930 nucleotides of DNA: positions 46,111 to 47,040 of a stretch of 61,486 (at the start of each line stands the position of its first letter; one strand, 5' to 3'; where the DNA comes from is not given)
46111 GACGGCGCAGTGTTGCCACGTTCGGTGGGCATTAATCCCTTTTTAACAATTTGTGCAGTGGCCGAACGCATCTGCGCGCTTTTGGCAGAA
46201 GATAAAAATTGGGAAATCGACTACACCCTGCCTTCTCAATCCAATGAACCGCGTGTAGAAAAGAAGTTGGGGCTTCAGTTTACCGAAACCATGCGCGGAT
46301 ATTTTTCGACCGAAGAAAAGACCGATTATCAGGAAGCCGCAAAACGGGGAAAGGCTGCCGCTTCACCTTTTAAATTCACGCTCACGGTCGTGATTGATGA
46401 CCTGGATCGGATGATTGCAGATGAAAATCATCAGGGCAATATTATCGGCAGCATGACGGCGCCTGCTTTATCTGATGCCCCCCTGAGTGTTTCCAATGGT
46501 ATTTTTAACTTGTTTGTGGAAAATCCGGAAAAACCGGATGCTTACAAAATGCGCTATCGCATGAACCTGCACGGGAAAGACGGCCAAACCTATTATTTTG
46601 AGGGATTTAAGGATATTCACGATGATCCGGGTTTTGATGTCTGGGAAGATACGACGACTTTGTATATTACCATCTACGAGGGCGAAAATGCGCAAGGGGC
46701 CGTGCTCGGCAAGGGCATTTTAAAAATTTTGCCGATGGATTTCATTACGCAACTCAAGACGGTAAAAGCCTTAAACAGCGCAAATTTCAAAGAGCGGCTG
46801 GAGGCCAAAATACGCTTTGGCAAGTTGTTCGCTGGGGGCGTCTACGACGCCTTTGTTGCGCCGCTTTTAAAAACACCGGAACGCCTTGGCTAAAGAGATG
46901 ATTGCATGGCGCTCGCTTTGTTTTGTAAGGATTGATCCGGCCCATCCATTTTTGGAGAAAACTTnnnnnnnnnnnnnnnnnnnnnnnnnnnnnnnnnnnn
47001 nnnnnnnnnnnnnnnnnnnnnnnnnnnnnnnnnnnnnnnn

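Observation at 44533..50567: Four-gene lipid-type cluster: cholesterol-oxidase-like GMC flavoenzyme, lipase-like hydrolase, ADC-fold protein and patatin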

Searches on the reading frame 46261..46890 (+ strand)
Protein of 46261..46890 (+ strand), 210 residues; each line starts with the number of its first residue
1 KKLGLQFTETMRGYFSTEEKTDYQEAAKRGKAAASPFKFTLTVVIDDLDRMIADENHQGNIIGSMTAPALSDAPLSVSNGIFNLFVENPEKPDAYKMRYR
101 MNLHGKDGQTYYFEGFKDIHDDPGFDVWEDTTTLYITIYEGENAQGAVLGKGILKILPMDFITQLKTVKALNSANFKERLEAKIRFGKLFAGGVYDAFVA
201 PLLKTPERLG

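Call 6: search_protein_families(library=pfam, proteins=[window:46261-46890:+], max_evalue=10)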
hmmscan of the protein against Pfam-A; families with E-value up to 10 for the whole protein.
seq(210 aa): 0 families

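Call 11: find_homologous_proteins(query=window:46261-46890:+, max_evalue=0.001)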
Query seq(210 aa) (210 aa): 120 proteins with E <= 0.001 among 584 candidates.
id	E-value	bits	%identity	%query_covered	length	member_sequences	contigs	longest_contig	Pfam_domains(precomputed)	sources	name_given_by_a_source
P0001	2.7e-64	235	53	93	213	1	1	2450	-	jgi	jgi:cholesterol oxidase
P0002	3.3e-64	235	53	95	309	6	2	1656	PF05199.20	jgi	jgi:cholesterol oxidase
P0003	4.3e-64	234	54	94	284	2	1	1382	PF05199.20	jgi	jgi:cholesterol oxidase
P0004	1.1e-63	233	52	95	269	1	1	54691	-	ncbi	-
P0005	3.4e-63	232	53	90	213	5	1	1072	-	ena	-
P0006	3.8e-63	231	54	90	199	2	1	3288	-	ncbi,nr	ncbi:MAG: hypothetical protein F6K10_40535 [Moorea sp. SIO2B7]|nr:hypothetical protein [Moorena sp. 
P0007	1.7e-61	226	52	95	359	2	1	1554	PF05199.20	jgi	jgi:cholesterol oxidase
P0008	2.7e-61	225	51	94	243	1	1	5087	-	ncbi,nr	ncbi:MAG: GMC family oxidoreductase, partial [Dehalococcoidia bacterium]|nr:GMC family oxidoreductas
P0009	4.2e-61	225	52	94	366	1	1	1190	PF05199.20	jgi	-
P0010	1.8e-57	213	51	90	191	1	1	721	-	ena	-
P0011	7.7e-56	208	45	90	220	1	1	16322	-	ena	-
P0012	9.3e-56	207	52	94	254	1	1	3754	-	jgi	-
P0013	1.1e-54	204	49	94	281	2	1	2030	PF05199.20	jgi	jgi:cholesterol oxidase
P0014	1.5e-54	203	53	83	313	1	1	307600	-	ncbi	-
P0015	1.4e-53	200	47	97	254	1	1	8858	-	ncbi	-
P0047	3.1e-31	127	38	95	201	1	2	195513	-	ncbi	-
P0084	5.5e-28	117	38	95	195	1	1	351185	-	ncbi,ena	-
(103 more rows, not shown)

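Call 14: find_encoding_contigs(protein=P0084, flank=8000, max_places=2)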
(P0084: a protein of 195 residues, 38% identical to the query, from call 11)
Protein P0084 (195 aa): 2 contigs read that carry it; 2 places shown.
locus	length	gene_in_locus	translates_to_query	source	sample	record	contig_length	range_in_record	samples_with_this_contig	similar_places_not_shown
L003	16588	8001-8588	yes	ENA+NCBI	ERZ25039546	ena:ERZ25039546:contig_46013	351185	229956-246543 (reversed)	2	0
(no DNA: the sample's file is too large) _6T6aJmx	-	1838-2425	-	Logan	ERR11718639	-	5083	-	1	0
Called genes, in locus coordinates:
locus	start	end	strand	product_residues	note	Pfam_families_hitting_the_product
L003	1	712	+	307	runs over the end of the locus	PF00483:NTP_transferase, PF12804:NTP_transf_3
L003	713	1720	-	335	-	PF05368:NmrA (weak), PF01073:3Beta_HSD, PF01370:Epimerase, PF02719:Polysacc_synt_2, PF04321:RmlD_sub_bind, PF07993:NAD_binding_4, PF13460:NAD_binding_10, PF16363:GDP_Man_Dehyd, +1 more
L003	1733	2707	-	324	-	PF13489:Methyltransf_23, PF08241:Methyltransf_11, PF13649:Methyltransf_25 (weak)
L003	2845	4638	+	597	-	PF01833:TIG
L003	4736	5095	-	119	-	PF18936:DUF5684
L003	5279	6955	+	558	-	PF00890:FAD_binding_2 (weak), PF01266:DAO (weak), PF13450:NAD_binding_8 (weak), PF00732:GMC_oxred_N (weak), PF05199:GMC_oxred_C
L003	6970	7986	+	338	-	-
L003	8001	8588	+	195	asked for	-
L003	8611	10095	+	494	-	PF00149:Metallophos (faint)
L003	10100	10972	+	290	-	PF06314:ADC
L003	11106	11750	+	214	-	PF00702:Hydrolase, PF13419:HAD_2, PF13242:Hydrolase_like (weak)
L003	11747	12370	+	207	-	PF03009:GDPD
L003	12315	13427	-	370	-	PF00005:ABC_tran, PF13304:AAA_21 (weak), PF08402:TOBE_2 (weak)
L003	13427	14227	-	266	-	PF00528:BPD_transp_1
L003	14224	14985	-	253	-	PF00528:BPD_transp_1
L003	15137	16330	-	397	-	PF13343:SBP_bac_6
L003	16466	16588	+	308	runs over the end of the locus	-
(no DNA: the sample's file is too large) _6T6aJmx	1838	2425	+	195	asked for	-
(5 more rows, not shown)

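Call 15: find_encoding_contigs(protein=P0047, flank=8000, max_places=2)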
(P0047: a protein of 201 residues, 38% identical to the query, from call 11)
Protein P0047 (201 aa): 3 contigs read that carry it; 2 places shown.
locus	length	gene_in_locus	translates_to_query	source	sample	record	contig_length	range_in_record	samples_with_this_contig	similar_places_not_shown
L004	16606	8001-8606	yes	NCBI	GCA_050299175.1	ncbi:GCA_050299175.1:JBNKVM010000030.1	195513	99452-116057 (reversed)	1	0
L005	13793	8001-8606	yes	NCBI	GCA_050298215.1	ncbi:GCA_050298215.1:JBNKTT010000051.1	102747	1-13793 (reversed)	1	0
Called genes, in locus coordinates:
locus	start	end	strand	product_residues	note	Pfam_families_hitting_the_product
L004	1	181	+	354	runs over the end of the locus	PF01116:F_bP_aldolase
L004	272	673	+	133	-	PF01361:Tautomerase (weak)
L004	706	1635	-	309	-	PF00126:HTH_1, PF03466:LysR_substrate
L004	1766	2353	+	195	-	PF05175:MTS, PF02353:CMAS (weak), PF06325:PrmA, PF02390:Methyltransf_4 (weak), PF13847:Methyltransf_31, PF13649:Methyltransf_25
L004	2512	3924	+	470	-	PF02788:RuBisCO_large_N, PF00016:RuBisCO_large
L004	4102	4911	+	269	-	PF07728:AAA_5, PF08406:CbbQ_C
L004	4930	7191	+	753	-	PF00092:VWA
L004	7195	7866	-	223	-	PF00990:GGDEF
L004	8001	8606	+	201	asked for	-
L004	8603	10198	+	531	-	PF00732:GMC_oxred_N (faint), PF00890:FAD_binding_2 (faint), PF01266:DAO (weak), PF13450:NAD_binding_8 (weak), PF05199:GMC_oxred_C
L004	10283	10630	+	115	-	-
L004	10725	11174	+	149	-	PF13442:Cytochrome_CBB3, PF00034:Cytochrom_C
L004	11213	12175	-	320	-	PF01584:CheW, PF00072:Response_reg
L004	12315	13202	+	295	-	PF02668:TauD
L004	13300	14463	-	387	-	PF03060:NMO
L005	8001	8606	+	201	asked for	-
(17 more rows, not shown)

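Call 16: find_encoding_contigs(protein=P0014, flank=8000, max_places=2)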
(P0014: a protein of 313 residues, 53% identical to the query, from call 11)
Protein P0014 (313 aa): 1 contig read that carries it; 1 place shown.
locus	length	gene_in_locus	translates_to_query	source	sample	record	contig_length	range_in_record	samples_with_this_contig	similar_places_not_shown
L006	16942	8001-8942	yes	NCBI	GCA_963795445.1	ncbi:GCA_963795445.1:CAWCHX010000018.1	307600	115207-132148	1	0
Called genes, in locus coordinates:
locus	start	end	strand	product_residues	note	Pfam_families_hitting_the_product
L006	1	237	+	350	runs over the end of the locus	-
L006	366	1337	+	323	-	PF00589:Phage_integrase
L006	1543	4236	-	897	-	PF12704:MacB_PCD, PF02687:FtsX, PF12704:MacB_PCD, PF02687:FtsX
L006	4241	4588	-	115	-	PF03551:PadR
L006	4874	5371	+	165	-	-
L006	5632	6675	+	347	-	-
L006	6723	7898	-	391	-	PF00155:Aminotran_1_2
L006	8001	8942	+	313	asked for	-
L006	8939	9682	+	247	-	-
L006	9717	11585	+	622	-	PF21419:RoxA-like_Cyt-c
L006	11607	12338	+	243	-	PF00149:Metallophos (weak)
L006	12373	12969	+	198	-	-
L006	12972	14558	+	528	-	PF00732:GMC_oxred_N (faint), PF01266:DAO (faint), PF13450:NAD_binding_8 (faint), PF05199:GMC_oxred_C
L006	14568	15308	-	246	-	-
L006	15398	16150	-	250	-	PF00149:Metallophos (weak)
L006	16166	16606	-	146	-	PF01464:SLT, PF27553:SLT_superhelical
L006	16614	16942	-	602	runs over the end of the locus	PF07719:TPR_2 (faint), PF13174:TPR_6 (faint), PF13428:TPR_14 (faint), PF13432:TPR_16 (faint), PF14559:TPR_19 (faint), PF13525:YfiO (faint)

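Call 20: find_related_loci(query=A1, collection=genome_contigs, flank=10000)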
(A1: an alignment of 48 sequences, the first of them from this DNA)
Query A1 (210 aa) in genome_contigs; peptide patterns used: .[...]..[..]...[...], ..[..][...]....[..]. (x = any residue, [..] = any of these).
598 stretches matched a pattern (row limit reached: there are more); 582 encode a relative of the query (tblastn E <= 1e-3); the best 80 are kept; 78 distinct loci.
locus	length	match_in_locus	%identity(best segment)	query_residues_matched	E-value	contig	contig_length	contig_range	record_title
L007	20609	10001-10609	68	1-203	7e-99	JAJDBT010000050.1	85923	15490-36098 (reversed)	MAG: Nitrospirota bacterium isolate OFTM211 OFTM211_49, whole genome shotgun sequence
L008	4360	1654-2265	73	1-204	7e-99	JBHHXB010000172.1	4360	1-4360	MAG: Nitrospiria bacterium isolate D_2_bin.8 NODE_13158_length_4360_cov_16.345877, whole genome shotgun sequence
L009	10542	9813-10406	56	2-199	1e-76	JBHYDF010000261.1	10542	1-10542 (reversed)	MAG: Nostocaceae cyanobacterium isolate CCAP1427_2_bin-003C CCAP1427_2_bin-003C_c261, whole genome shotgun sequence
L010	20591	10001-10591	56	2-198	2e-75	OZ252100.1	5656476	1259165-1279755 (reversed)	MAG: Candidatus Latescibacterota bacterium isolate a405b522-c60e-4cbd-8fa6-7b572aa56bb7 genome assembly, chromosome: 1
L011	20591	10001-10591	53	2-198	4e-75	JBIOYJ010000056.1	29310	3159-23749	MAG: Gaiellaceae bacterium isolate MAG033 k127_224311, whole genome shotgun sequence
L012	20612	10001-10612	53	1-201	3e-74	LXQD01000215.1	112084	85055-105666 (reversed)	Nostoc minutum NIES-26 scaffold30.1, whole genome shotgun sequence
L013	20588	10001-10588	54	3-198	6e-74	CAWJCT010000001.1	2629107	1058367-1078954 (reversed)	MAG: uncultured delta proteobacterium isolate MFD04944.bin.2.60 genome assembly, contig: contig_43382, whole genome shot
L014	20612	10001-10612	52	1-201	5e-73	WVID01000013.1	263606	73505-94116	Nostoc sp. B(2019) strain B NODE_13_length_263606_cov_48.049569, whole genome shotgun sequence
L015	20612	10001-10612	52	1-201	3e-73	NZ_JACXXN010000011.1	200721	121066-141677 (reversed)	Nostoc sp. MG11 NODE_11_length_200721_cov_8.386963, whole genome shotgun sequence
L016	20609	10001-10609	52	2-201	2e-73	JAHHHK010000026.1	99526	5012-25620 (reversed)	MAG: Komarekiella atlantica HA4396-MV6 scaffold_204_c1, whole genome shotgun sequence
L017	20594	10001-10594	54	2-199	4e-73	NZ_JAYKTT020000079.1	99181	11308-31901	Chlorogloeopsis sp. ULAP02 78, whole genome shotgun sequence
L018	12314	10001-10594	54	2-199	2e-72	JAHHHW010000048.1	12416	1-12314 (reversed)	MAG: Pelatocladus maniniholoensis HA4357-MV3 scaffold_143_c1, whole genome shotgun sequence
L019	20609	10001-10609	53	3-202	1e-72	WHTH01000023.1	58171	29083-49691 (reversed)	MAG: Pseudonocardiaceae bacterium isolate Dino_bin31 k141_77659_length_58171_cov_60.8307, whole genome shotgun sequence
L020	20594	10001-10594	54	2-199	1e-71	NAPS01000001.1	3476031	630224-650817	Westiellopsis prolifica IICB1 scaffold_1, whole genome shotgun sequence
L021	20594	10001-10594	54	2-199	6e-72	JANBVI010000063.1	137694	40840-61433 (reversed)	MAG: Fischerella sp. CENA71 Contig_63, whole genome shotgun sequence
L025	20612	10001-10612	51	1-201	1e-70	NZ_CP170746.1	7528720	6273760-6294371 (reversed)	Chlorogloeopsis fritschii PCC 6912 chromosome, complete genome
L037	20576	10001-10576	55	1-192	8e-68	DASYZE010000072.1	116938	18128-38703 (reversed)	MAG TPA_asm: Terriglobia bacterium isolate SMAG_U6354 k141_889768, whole genome shotgun sequence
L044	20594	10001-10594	52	3-199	5e-66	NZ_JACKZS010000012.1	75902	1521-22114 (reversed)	Nostoc sp. UCD121 NODE_12_length_75902_cov_10.3455_ID_23, whole genome shotgun sequence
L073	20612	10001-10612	48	3-198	3e-62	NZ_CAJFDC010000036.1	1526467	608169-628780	Pseudomonas sp. FEN isolate Pseudomonas sp. FEN, whole genome shotgun sequence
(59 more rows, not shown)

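Call 22: predict_structure(alignment_id=A1)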
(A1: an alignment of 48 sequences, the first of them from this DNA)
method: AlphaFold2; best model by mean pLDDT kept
length: 210 residues; sequences in the alignment: 48
mean_pLDDT: 90.7   pTM: 0.85
mean pLDDT of the five models: 90.7, 90.7, 89.5, 89.5, 88.8
residues with pLDDT >= 90: 147; 70-90: 51; 50-70: 10; < 50: 2
segments of 3 or more residues with pLDDT < 50: none
pLDDT, mean of each block of 10 residues (from residue 1): 95 98 98 98 96 92 98 97 86 90 97 94 70 95 98 95 92 93 85 74 63
secondary structure, 60 per line:
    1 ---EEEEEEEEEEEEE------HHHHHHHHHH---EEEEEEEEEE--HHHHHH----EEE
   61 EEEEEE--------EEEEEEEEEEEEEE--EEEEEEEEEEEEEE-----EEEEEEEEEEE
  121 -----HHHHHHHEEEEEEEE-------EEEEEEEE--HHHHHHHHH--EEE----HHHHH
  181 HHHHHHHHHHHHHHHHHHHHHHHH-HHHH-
elements in order: E4-16 H23-32 E36-45 H48-53 E58-66 E75-88 E91-104 E110-120 H126-132 E133-140 E148-155 H158-166 E169-171 H176-204 H206-209
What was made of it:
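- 46264..46857 (+): Shared C-domain, copy 1 (GMC residues 578-775). Conserved motifs: F-x-E-T-M-x-G, G-x-F-N-L-F, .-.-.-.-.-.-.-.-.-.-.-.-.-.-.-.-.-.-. and F-G-x-F-F-x-G. The AF2 model has pLDDT 90.7 and shows a beta-rich fold with a long C-terminal helix (call 22).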

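Call 26: fold_search(model_id=the predicted structure, library=pdb)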
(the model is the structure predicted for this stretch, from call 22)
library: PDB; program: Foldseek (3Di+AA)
matches with E <= 10: 588; with E <= 0.001: 0
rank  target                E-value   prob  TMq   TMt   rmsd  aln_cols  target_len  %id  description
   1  4jm3_A                2.2e-02  0.16  0.19  0.16  15.6       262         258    8  Enduracididine Biosynthesis Enzyme MppR with HEPES Buffer Bound (released 2013-07-03)
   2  4ory_F                5.1e-02  0.28  0.20  0.24  12.3       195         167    9  Three-dimensional structure of the C65A-K59A double mutant of Human lipocalin-type Prostaglandin D Synthase holo, seco (released 2014-08-06)
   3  4blc_A                5.4e-02  0.33  0.26  0.15  13.4       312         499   11  THE STRUCTURE OF ORTHORHOMBIC CRYSTALS OF BEEF LIVER CATALASE (released 1998-10-14)
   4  4jmc_A                5.4e-02  0.18  0.20  0.18  11.6       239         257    9  Enduracididine biosynthesis enzyme MppR complexed with pyruvate (released 2013-07-03)
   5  4jmd_A                5.4e-02  0.15  0.19  0.17  14.2       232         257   10  Enduracididine biosynthesis enzyme MppR complexed with the condensation product of pyruvate and imidazole 4-carboxalde (released 2013-07-03)
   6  1rlb_E                6.7e-02  0.23  0.23  0.25  12.3       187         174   11  RETINOL BINDING PROTEIN COMPLEXED WITH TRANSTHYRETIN (released 1996-04-11)
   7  4qoq_A                6.7e-02  0.23  0.25  0.15  13.7       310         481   10  Structure of Bacillus pumilus catalase with guaiacol bound (released 2015-02-25)
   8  1erb                  7.1e-02  0.21  0.22  0.24  12.6       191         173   12  THE INTERACTION OF N-ETHYL RETINAMIDE WITH PLASMA RETINOL-BINDING PROTEIN (RBP) AND THE CRYSTAL STRUCTURE OF THE RETINOI (released 1994-01-31)
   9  2wwp_A                8.8e-02  0.25  0.20  0.27  12.4       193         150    8  Crystal structure of the human lipocalin-type prostaglandin D synthase (released 2010-01-12)
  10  4jme_B                8.8e-02  0.18  0.21  0.18  14.1       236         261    9  Enduracididine biosynthesis enzyme MppR complexed with 2-keto-enduracididine (released 2013-07-03)
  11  4imo                  9.3e-02  0.30  0.24  0.30  11.8       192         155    8  Crystal structure of wild type human Lipocalin PGDS in complex with substrate analog U44069 (released 2013-03-20)
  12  4os3_B                1.0e-01  0.28  0.23  0.28  12.7       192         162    7  Three-dimensional structure of the C65A-W112F double mutant of Human lipocalin-type Prostaglandin D Synthase apo-form (released 2014-08-06)
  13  1rbp                  1.0e-01  0.21  0.23  0.25  12.4       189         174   11  CRYSTALLOGRAPHIC REFINEMENT OF HUMAN SERUM RETINOL BINDING PROTEIN AT 2 ANGSTROMS RESOLUTION (released 1991-07-15)
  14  6x1k_MODEL_1_A        1.1e-01  0.89  0.35  0.51   5.9       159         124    9  Solution NMR structure of de novo designed TMB2.3 (released 2021-02-17)
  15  4ors_A                1.2e-01  0.20  0.22  0.26  12.3       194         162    8  Three-dimensional structure of the C65A mutant of Human lipocalin-type Prostaglandin D Synthase apo-form (released 2014-08-06)
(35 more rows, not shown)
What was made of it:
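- On Any catalogued domain family, for the shared C-domain: Foldseek: best E 0.02, TM below 0.35 (call 26).
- Tried and rejected: The best hits were MppR, lipocalins, DUF3237 barrels and catalase barrels, at E 0.02 or worse and TM below 0.35 (call 26).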

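Call 27: search_protein_representatives(alignment_id=A1)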
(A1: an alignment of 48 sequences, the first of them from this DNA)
Query: 48 sequences, 203 profile positions. Proteins with E-value up to 0.001 (for the whole library): 2569; up to 1e-10: 1830; up to 1e-30: 637. The best 150 are listed.
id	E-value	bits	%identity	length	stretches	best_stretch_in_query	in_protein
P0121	2.2e-128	442.0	-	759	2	4-196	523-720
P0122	4.1e-76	271.3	-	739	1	3-199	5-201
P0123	5.8e-75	267.5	-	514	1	3-198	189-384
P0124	8.8e-73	260.4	-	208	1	4-200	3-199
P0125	3.0e-72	258.7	-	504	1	3-196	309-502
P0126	4.2e-71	254.9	-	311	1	3-198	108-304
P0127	6.2e-71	254.4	-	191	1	3-199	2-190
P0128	3.7e-70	251.8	-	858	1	3-199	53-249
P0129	5.5e-70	251.3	-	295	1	3-196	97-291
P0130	1.1e-67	243.8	-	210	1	3-198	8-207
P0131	4.0e-67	241.9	-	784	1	2-198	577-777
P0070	7.9e-67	241.0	-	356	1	4-199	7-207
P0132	1.8e-66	239.8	-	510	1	4-199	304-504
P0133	6.6e-66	238.0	-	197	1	4-196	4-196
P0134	1.1e-65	237.2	-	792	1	6-197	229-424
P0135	6.9e-64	231.4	-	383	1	4-199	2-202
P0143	9.4e-63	227.7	-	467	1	4-199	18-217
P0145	2.8e-62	226.1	-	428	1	3-200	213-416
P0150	1.0e-60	221.0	-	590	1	6-197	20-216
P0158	1.1e-59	217.7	-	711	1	4-198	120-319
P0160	1.3e-59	217.4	-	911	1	3-197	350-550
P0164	4.0e-59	215.8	-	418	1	5-196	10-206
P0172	1.1e-57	211.1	-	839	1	3-197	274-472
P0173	1.1e-57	211.1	-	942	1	3-196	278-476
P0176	1.5e-57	210.7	-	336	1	4-201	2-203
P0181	4.4e-57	209.2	-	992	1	4-200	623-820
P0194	7.6e-56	205.1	-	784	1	3-197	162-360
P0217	7.0e-54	198.7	-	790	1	4-200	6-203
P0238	1.2e-52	194.7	-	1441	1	4-198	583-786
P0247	3.8e-52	193.0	-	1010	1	4-198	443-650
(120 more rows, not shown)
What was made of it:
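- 46264..46857 (+): 2569 representative proteins carry the domain (call 27).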

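Call 28: search_protein_families(library=pfam, proteins=[P0121, P0122, P0123, P0128, P0134, P0143, P0150, P0158, P0160, P0172], max_evalue=0.001)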
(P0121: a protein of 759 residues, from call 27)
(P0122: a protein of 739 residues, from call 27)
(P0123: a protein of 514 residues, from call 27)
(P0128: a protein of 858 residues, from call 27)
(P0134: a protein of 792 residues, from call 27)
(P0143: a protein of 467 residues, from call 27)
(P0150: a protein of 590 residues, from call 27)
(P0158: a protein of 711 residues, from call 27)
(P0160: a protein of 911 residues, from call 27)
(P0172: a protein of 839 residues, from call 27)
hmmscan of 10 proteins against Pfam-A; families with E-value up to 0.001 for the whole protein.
P0121 (759 aa): 1 family
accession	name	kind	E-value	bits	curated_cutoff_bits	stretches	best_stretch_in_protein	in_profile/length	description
PF01734.28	Patatin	-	9.4e-19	68.8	27.7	1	25-184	1-180/191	Patatin-like phospholipase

P0122 (739 aa): 7 families
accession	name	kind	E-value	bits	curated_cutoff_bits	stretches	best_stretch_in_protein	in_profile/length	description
PF05199.19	GMC_oxred_C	-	2.3e-18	67.5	24.6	1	613-730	3-139/139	GMC oxidoreductase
PF00732.25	GMC_oxred_N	-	1.5e-08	35.2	23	1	408-498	110-199/218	GMC oxidoreductase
PF01266.30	DAO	-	1.4e-06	28.5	27.9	1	220-251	1-32/353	FAD dependent oxidoreductase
PF13450.12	NAD_binding_8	-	2.7e-06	28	21.9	1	223-252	1-30/68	NAD(P)-binding Rossmann-like domain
PF00890.30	FAD_binding_2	-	3e-05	23.8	20.4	1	220-251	1-32/414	FAD binding domain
PF07992.20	Pyr_redox_2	-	6.9e-05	22.8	26.1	1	219-252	1-34/291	Pyridine nucleotide-disulphide oxidoreductase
PF01494.25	FAD_binding_3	-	0.00032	20.5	22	1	218-252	1-35/349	FAD binding domain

P0123 (514 aa): 3 families
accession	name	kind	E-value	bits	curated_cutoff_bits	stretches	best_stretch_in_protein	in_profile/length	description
PF20551.3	DUF6765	-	1.7e-13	51.3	26.6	1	1-30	133-162/325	Family of unknown function (DUF6765)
PF00890.30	FAD_binding_2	-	0.00028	20.7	20.4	1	402-428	1-27/414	FAD binding domain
PF07992.20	Pyr_redox_2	-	0.00073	19.5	26.1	0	401-438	1-39/291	Pyridine nucleotide-disulphide oxidoreductase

P0128 (858 aa): 0 families

P0134 (792 aa): 1 family
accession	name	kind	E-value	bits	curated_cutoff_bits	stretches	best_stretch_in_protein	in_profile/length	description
PF00561.26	Abhydrolase_1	-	4.4e-05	23.7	25.8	1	475-577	2-95/245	alpha/beta hydrolase fold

P0143 (467 aa): 0 families

P0150 (590 aa): 2 families
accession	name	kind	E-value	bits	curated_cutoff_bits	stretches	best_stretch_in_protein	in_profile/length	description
PF00561.26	Abhydrolase_1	-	1.6e-07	31.7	25.8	1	268-359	2-81/245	alpha/beta hydrolase fold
PF12697.13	Abhydrolase_6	-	2.1e-06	29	26.3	1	269-432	1-146/217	Alpha/beta hydrolase family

P0158 (711 aa): 0 families

P0160 (911 aa): 1 family
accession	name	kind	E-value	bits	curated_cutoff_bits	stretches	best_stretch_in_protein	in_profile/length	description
PF05199.19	GMC_oxred_C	-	1.5e-13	52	24.6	1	261-319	85-138/139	GMC oxidoreductase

P0172 (839 aa): 2 families
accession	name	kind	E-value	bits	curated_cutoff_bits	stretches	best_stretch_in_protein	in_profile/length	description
PF05199.19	GMC_oxred_C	-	1.2e-11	45.8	24.6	1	165-237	73-139/139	GMC oxidoreductase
PF00561.26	Abhydrolase_1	-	3.1e-08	34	25.8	1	522-813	2-244/245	alpha/beta hydrolase fold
